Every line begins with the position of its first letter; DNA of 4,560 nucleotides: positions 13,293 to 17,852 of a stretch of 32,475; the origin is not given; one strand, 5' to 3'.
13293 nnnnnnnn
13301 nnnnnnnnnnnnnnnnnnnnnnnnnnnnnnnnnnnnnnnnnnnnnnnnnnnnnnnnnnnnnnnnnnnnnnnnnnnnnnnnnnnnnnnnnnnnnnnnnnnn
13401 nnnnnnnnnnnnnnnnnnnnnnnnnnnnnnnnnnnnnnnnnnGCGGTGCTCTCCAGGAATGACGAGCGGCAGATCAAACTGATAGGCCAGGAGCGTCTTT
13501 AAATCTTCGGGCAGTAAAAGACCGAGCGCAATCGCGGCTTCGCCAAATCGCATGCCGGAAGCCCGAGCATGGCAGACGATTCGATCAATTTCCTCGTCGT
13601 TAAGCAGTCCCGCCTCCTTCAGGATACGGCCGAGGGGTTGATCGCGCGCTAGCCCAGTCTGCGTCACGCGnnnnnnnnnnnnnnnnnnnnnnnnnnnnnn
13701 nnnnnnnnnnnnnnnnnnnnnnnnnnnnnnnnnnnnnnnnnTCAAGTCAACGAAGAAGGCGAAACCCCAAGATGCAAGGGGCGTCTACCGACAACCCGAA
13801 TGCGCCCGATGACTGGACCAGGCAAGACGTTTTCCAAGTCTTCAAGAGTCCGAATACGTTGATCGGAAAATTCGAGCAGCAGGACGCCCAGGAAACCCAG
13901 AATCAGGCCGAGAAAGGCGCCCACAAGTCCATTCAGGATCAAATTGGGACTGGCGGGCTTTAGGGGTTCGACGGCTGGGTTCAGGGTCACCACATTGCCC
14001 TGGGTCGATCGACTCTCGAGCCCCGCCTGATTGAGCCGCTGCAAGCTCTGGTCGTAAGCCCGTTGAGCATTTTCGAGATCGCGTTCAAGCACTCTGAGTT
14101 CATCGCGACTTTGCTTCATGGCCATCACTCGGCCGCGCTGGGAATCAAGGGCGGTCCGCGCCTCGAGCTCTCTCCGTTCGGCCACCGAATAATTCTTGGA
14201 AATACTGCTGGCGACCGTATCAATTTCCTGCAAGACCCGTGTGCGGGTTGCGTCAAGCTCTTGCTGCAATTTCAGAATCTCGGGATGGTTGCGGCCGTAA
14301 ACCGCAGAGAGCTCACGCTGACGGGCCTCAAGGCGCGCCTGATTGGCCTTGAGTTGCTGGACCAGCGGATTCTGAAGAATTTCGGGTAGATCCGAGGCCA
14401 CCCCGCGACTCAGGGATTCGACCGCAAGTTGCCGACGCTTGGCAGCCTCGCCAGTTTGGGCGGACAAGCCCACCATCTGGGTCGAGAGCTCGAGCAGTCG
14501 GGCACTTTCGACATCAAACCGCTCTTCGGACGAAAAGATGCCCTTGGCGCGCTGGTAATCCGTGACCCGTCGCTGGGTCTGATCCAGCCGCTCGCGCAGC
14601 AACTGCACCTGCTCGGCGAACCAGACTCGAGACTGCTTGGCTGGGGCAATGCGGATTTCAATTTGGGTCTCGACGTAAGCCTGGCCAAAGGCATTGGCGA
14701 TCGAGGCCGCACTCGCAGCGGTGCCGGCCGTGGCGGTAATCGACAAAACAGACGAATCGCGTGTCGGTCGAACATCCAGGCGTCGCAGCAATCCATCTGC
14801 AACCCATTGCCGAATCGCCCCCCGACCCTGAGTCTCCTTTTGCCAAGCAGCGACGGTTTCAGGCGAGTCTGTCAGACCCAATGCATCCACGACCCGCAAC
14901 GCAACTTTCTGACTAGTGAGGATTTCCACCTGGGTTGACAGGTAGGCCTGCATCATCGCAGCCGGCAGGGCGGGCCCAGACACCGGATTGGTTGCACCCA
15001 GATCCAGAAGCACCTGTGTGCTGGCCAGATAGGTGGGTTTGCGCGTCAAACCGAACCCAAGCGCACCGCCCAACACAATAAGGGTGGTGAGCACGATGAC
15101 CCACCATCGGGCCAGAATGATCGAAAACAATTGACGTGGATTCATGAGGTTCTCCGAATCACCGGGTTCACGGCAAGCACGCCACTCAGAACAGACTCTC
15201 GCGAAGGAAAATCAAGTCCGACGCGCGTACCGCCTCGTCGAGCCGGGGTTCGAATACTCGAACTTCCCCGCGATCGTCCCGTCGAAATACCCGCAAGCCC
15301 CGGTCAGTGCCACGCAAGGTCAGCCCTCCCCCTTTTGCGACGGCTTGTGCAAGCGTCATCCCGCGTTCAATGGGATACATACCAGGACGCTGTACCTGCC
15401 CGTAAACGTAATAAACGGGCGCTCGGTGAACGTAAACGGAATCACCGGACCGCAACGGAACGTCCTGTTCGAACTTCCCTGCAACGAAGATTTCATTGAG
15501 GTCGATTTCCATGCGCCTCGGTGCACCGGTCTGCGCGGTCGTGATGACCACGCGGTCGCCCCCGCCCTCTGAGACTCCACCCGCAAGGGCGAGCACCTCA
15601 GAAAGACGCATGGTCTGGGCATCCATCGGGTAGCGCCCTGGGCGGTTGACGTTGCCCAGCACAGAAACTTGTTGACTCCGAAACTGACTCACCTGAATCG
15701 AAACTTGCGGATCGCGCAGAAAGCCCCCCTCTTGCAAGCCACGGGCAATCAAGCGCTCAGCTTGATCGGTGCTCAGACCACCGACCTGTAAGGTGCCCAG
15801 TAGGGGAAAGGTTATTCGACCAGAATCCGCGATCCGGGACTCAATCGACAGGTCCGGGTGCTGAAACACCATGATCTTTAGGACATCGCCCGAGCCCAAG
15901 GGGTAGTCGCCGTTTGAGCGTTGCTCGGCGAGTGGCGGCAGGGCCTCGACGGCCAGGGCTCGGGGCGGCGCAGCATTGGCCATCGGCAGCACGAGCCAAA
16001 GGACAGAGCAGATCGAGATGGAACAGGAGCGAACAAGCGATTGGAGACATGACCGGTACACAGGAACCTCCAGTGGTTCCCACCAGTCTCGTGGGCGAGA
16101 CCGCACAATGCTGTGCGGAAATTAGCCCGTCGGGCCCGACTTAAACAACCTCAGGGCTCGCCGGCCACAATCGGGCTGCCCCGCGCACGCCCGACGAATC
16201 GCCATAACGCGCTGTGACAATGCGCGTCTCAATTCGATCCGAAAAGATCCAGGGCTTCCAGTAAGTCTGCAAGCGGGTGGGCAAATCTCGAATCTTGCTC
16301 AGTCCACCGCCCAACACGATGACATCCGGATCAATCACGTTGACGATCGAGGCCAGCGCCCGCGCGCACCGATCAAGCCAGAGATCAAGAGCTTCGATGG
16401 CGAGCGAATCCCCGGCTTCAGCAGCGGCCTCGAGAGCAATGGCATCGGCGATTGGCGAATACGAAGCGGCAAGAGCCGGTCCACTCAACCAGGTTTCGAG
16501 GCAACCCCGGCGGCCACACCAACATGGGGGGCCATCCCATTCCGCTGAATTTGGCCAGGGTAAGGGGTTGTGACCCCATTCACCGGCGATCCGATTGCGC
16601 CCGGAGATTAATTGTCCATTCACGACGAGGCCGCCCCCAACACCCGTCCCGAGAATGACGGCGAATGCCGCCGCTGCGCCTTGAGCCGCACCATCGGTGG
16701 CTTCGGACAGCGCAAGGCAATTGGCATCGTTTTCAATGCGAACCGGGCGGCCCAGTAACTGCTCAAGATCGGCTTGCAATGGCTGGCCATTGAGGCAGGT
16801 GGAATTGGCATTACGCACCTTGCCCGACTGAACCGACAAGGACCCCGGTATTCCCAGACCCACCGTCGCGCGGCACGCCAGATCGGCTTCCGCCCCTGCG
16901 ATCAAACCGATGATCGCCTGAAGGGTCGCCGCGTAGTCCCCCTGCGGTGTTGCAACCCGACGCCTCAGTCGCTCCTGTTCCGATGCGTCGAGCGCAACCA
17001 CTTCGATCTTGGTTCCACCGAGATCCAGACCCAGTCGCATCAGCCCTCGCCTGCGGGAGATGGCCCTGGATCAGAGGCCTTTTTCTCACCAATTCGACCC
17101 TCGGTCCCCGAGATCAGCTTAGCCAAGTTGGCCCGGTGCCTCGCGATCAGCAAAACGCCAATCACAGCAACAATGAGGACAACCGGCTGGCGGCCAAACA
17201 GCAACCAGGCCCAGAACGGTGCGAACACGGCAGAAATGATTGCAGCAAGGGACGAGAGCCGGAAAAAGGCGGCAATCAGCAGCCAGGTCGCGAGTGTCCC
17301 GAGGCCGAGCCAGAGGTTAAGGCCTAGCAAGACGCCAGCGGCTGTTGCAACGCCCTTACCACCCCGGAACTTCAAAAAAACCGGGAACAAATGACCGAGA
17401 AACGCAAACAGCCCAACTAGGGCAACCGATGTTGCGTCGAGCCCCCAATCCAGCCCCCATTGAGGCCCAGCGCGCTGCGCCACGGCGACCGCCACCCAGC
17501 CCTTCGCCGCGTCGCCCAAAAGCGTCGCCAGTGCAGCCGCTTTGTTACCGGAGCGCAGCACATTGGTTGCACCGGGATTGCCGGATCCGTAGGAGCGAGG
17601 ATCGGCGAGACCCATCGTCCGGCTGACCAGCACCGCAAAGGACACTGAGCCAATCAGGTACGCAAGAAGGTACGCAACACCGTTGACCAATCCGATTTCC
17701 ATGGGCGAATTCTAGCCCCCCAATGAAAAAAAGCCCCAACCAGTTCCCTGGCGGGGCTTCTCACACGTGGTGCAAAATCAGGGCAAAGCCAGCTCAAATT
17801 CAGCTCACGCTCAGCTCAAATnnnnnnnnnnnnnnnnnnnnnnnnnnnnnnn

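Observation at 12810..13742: EpsG-type 'tyrosine kinase' that looks like a c-di-GMP-gated, non-phosphorylating P-loop switch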

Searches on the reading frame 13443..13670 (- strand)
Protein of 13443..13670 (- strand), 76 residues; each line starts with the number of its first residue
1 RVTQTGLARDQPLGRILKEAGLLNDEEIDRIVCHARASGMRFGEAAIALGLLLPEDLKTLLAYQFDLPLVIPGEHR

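Call 40: search_solved_structures(query=A2, max_evalue=0.01, show_alignments=4)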
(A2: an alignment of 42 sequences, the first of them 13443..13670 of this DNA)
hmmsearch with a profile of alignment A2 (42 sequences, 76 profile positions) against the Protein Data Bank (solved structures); distinct sequences matched with E-value up to 0.01: 8.
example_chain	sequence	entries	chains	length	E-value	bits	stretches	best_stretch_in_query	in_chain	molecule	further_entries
6f8l_G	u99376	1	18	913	5.9e-24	86.7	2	6-75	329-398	Type IV pilus assembly protein PilF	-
6ejf_G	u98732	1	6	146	1.9e-11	46.6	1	8-75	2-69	Type IV pilus assembly protein PilF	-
5htl_A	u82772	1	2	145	4.6e-11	45.4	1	10-71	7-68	MSHA biogenesis protein MshE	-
9g1w_A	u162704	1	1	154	3.2e-07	33.1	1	9-71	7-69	Type IV pilus assembly ATPase PilB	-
5zfr_A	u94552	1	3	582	0.00012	24.8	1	7-70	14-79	Type IV pilus biogenesis ATPase PilB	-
3jc8_Ba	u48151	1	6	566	0.00013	24.7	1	12-70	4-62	Type IV-A pilus assembly ATPase PilB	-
6olj_C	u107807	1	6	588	0.00066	22.5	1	9-70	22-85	Type IV pilus biogenesis ATPase PilB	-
5tsg_B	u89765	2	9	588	0.00067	22.5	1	9-70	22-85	Type IV pilus biogenesis ATPase PilB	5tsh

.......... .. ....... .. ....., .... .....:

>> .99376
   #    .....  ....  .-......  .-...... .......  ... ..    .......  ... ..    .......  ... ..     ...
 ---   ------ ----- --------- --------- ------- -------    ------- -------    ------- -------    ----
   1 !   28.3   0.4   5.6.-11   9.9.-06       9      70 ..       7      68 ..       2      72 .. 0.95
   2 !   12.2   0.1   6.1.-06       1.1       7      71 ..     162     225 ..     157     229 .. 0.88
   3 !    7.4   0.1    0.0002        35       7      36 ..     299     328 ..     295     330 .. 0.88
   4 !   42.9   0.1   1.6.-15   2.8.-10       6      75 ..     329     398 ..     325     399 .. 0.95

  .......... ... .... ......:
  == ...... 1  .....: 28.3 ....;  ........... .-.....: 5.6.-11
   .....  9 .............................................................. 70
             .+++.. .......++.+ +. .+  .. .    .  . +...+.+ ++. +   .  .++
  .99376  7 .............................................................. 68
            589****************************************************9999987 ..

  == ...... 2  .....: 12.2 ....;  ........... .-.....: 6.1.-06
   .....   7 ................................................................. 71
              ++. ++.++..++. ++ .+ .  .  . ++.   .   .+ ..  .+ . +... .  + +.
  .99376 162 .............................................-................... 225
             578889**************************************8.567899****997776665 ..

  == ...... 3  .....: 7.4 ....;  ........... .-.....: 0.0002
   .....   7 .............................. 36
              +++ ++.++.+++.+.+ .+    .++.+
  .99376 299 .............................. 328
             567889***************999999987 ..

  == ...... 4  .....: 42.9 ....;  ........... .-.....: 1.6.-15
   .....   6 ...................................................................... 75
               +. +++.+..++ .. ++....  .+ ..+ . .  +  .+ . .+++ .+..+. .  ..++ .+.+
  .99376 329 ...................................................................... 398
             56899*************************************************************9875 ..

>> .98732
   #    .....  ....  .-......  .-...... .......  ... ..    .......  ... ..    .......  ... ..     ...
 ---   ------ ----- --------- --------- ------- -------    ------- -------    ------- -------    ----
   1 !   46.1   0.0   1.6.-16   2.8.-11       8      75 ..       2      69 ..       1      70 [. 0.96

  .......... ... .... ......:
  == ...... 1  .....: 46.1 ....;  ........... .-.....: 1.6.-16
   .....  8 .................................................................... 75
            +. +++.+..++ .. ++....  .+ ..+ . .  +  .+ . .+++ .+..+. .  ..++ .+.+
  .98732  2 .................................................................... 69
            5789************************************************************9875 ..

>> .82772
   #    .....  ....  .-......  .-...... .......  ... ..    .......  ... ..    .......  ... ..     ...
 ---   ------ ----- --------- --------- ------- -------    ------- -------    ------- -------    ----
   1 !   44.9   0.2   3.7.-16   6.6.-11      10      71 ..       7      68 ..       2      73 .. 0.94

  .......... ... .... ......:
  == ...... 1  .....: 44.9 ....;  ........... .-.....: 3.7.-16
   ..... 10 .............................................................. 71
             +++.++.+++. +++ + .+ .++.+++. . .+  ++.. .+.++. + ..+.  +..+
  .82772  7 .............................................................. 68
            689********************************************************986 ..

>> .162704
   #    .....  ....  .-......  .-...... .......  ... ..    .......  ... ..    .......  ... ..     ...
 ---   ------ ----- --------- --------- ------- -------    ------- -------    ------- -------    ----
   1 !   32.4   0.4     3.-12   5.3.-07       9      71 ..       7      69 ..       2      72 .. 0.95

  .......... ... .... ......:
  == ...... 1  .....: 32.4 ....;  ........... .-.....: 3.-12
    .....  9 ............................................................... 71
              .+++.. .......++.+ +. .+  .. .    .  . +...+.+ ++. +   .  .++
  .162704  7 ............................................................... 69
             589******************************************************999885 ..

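Call 43: predict_structure(alignment_id=A2)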
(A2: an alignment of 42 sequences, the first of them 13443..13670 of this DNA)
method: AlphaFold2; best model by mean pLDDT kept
length: 76 residues; sequences in the alignment: 42
mean_pLDDT: 76.8   pTM: 0.62
mean pLDDT of the five models: 76.8, 75.6, 70.9, 69.6, 69.2
residues with pLDDT >= 90: 23; 70-90: 31; 50-70: 12; < 50: 10
segments of 3 or more residues with pLDDT < 50: 1-4, 74-76
pLDDT, mean of each block of 10 residues (from residue 1): 47 80 90 92 91 85 68 52
secondary structure, 60 per line:
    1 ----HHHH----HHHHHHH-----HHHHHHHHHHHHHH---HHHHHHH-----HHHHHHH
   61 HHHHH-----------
elements in order: H5-8 H13-19 H25-38 H42-48 H54-65

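Call 47: fold_search(model_id=the predicted structure, library=pdb)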
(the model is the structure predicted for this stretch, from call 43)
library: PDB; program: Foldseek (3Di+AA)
matches with E <= 10: 127; with E <= 0.001: 0
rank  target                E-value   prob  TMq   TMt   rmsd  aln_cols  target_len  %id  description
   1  5htl_B                1.8e-02  1.00  0.76  0.43   2.0        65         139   28  Structure of MshE with cdg (released 2016-10-05)
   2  5htl_A                9.3e-02  1.00  0.72  0.40   1.1        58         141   31  Structure of MshE with cdg (released 2016-10-05)
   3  8pdk_A                2.8e-01  1.00  0.65  0.37   1.4        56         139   27  X-ray structure of the Thermus thermophilus PilF-GSPIIB domain in the c-di-GMP bound state (released 2024-06-26)
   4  8pe0_A                3.3e-01  1.00  0.66  0.37   1.4        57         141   26  X-ray structure of the Thermus thermophilus K167L mutant of the PilF-GSPIIB domain in the c-di-GMP bound state (released 2024-06-26)
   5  8pfa_A                3.5e-01  0.99  0.64  0.37   1.3        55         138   27  X-ray structure of the Thermus thermophilus K167R mutant of the PilF-GSPIIB domain in the c-di-GMP bound state (released 2024-06-26)
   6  9g1w_MODEL_1_A        3.5e-01  0.99  0.65  0.35   3.2        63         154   35  NMR solution structure of the Thermus thermophilus PilF-GSPIIA domain (released 2025-05-21)
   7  6ejf_G                4.8e-01  0.97  0.67  0.38   2.6        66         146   36  Thermus thermophilus PilF ATPase (apoprotein form) (released 2018-08-01)
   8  9gl5_A                5.4e-01  0.99  0.64  0.37   1.3        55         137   27  X-ray structure of the Thermus thermophilus Q190E mutant of the PilF-GSPIIB domain in the c-di-GMP bound state (released 2025-06-25)
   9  9glg_B                6.5e-01  0.98  0.61  0.35   1.5        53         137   26  X-ray structure of the Thermus thermophilus Q218E mutant of the PilF-GSPIIB domain in the c-di-GMP bound state (released 2025-06-25)
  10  8pfa_B                6.9e-01  0.98  0.64  0.37   1.3        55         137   27  X-ray structure of the Thermus thermophilus K167R mutant of the PilF-GSPIIB domain in the c-di-GMP bound state (released 2024-06-26)
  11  9glg_A                7.3e-01  0.98  0.64  0.37   1.3        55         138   25  X-ray structure of the Thermus thermophilus Q218E mutant of the PilF-GSPIIB domain in the c-di-GMP bound state (released 2025-06-25)
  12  7c18_B                7.3e-01  0.91  0.56  0.11   4.6        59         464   24  Crystal structure of FumaraseC from Mannheimia succiniciproducens in complex with Fumarate (released 2021-05-05)
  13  7c1c_B                8.2e-01  0.89  0.55  0.11   4.7        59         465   24  Crystal structure of FumaraseC from Mannheimia succiniciproducens (released 2021-05-05)
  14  7lkm_B                9.3e-01  0.93  0.60  0.33   2.1        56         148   16  The PilB(N-terminal_P70S mutant)-PilZ complex of the Type IV pilus from Xanthomonas citri (released 2021-08-11)
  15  8pdk_B                9.9e-01  0.97  0.64  0.37   1.3        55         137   27  X-ray structure of the Thermus thermophilus PilF-GSPIIB domain in the c-di-GMP bound state (released 2024-06-26)
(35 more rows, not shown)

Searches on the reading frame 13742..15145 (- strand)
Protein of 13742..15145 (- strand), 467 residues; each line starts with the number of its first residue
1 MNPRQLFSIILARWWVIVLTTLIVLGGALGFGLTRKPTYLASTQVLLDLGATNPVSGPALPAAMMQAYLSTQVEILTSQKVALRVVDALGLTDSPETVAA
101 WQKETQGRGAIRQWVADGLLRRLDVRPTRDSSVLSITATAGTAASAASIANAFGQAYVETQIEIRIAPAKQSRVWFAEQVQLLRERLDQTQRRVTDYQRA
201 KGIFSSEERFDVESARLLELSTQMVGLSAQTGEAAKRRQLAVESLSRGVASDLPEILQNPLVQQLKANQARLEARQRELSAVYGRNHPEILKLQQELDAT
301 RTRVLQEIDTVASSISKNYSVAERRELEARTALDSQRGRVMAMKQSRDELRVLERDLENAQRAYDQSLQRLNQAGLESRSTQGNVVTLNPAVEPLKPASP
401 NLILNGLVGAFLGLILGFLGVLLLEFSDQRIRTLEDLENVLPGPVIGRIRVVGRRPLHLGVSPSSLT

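Call 3: search_protein_families(library=pfam, proteins=[window:13742-15145:-], max_evalue=0.1)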
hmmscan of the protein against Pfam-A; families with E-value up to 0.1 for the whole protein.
window:13742-15145:- (467 aa): 4 families
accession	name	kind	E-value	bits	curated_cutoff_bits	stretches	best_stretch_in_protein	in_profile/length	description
PF02706.20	Wzz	-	8.1e-11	42.5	25.5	1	5-88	7-90/91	Chain length determinant protein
PF13807.11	GNVR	-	1.2e-09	38.3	27.7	1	350-423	7-79/82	G-rich domain on putative tyrosine kinase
PF23866.1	DUF7224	-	0.038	14.5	27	0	142-184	99-141/143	Domain of unknown function (DUF7224)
PF14242.11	DUF4342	-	0.052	14.1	25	0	110-152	18-59/81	Domain of unknown function (DUF4342)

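Call 4: search_protein_families(library=ncbifam, proteins=[window:13742-15145:-], max_evalue=0.1)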
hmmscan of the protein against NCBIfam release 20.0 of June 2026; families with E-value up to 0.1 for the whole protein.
window:13742-15145:- (467 aa): 7 families
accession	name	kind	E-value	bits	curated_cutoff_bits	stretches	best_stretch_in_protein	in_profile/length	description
TIGR03017.1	EpsF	equivalog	9.5e-138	459.6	422.75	1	1-449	1-443/444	chain length determinant protein EpsF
TIGR01005.1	eps_transp_fam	subfamily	6.1e-33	114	411.7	1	4-456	7-484/754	exopolysaccharide transport protein family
TIGR03007.1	pepcterm_ChnLen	equivalog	5.2e-24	84.3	278.85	1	8-452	8-463/498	XrtA system polysaccharide chain length determinant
NF008568.0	PRK11519.1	equivalog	2.8e-17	62.2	1068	2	312-438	327-460/720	tyrosine-protein kinase Wzc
TIGR01006.1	polys_exp_MPA1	subfamily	2.3e-16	59.9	296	1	383-449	155-221/226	CspC family polysaccharide chain length determinant protein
NF007350.0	PRK09841.1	equivalog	1.2e-10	40.2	1248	1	324-439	342-461/726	tyrosine-protein kinase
TIGR01010.1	BexC_CtrB_KpsE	subfamily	0.0016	17.6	437.5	1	123-230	122-229/362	polysaccharide export inner-membrane protein, BexC/CtrB/KpsE family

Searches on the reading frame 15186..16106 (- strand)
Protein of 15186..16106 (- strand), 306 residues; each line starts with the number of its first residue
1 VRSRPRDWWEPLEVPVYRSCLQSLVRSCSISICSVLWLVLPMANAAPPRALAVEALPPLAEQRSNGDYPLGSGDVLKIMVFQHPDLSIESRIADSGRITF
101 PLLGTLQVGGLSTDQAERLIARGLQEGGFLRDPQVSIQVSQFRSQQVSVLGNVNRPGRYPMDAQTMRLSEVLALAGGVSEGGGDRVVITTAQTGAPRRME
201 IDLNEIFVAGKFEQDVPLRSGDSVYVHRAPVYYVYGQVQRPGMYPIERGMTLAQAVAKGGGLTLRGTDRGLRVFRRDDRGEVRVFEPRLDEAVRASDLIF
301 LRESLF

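Call 3: search_protein_families(library=pfam, proteins=[window:15186-16106:-], max_evalue=0.1)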
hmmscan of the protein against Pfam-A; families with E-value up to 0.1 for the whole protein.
window:15186-16106:- (306 aa): 3 families
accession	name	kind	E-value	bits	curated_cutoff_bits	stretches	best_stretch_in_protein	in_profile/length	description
PF22461.2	SLBB_2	-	8e-23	80.8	27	2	145-226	1-79/79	SLBB domain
PF02563.21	Poly_export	-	1.8e-22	79.7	28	1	64-139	3-76/77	Polysaccharide biosynthesis/export protein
PF10531.15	SLBB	-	5.6e-20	71.4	27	2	231-284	1-53/55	SLBB domain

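Call 4: search_protein_families(library=ncbifam, proteins=[window:15186-16106:-], max_evalue=0.1)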
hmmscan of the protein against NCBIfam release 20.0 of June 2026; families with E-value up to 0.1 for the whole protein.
window:15186-16106:- (306 aa): 6 families
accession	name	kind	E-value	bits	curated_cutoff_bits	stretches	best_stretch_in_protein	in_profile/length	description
TIGR03028.1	EpsE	equivalog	4.5e-95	317.5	262.65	1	67-306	1-239/239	polysaccharide export protein EpsE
TIGR03027.2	pepcterm_export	equivalog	1.5e-28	99.6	180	2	67-228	2-166/169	XrtA/PEP-CTERM system exopolysaccharide export protein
NF011658.0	PRK15078.1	subfamily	5.6e-26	91.2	333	1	54-276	71-303/380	polysaccharide export protein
NF041843.1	EpsY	equivalog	5.1e-22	78.1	320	2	39-226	25-210/211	exopolysaccharide export protein EpsY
NF011722.0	PRK15175.1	equivalog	3.3e-05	22.9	456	1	92-188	107-200/355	Vi polysaccharide ABC transporter protein VexA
TIGR01959.1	nuoF_fam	equivalog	0.039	12.4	558.65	0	147-182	237-272/410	NADH-quinone oxidoreductase subunit NuoF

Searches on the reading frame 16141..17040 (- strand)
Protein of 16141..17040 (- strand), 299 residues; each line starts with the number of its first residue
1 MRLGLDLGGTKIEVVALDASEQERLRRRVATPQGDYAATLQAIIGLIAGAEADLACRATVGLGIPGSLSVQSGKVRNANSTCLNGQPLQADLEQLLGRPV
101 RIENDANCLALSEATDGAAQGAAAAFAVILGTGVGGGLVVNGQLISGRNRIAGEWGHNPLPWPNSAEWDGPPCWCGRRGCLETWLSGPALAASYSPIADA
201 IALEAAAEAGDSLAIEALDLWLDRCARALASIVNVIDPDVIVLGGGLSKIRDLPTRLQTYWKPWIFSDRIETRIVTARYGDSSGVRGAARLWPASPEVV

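Call 23: search_protein_families(library=pfam, proteins=[window:16141-17040:-], max_evalue=0.001)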
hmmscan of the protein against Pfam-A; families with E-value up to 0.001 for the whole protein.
window:16141-17040:- (299 aa): 2 families
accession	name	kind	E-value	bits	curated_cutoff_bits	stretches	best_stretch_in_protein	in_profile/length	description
PF00480.26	ROK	-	1.3e-73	248.5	22.9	1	3-293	2-292/294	ROK family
PF02685.22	Glucokinase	-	1.3e-05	24.9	22.1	1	6-231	4-234/314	Glucokinase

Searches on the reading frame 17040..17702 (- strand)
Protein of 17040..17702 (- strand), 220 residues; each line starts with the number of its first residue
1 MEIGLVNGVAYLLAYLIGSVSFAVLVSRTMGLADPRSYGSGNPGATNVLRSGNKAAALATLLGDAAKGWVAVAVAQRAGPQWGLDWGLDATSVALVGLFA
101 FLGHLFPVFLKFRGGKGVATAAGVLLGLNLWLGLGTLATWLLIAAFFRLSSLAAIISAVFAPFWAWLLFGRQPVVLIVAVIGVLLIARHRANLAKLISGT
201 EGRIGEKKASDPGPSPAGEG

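Call 24: search_protein_families(library=pfam, proteins=[window:17040-17702:-], max_evalue=0.001)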
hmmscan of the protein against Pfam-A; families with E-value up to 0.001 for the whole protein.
window:17040-17702:- (220 aa): 1 family
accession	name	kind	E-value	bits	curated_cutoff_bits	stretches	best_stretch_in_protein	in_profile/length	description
PF02660.20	G3P_acyltransf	-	7.4e-51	172.9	24.1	1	13-196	1-164/164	Glycerol-3-phosphate acyltransferase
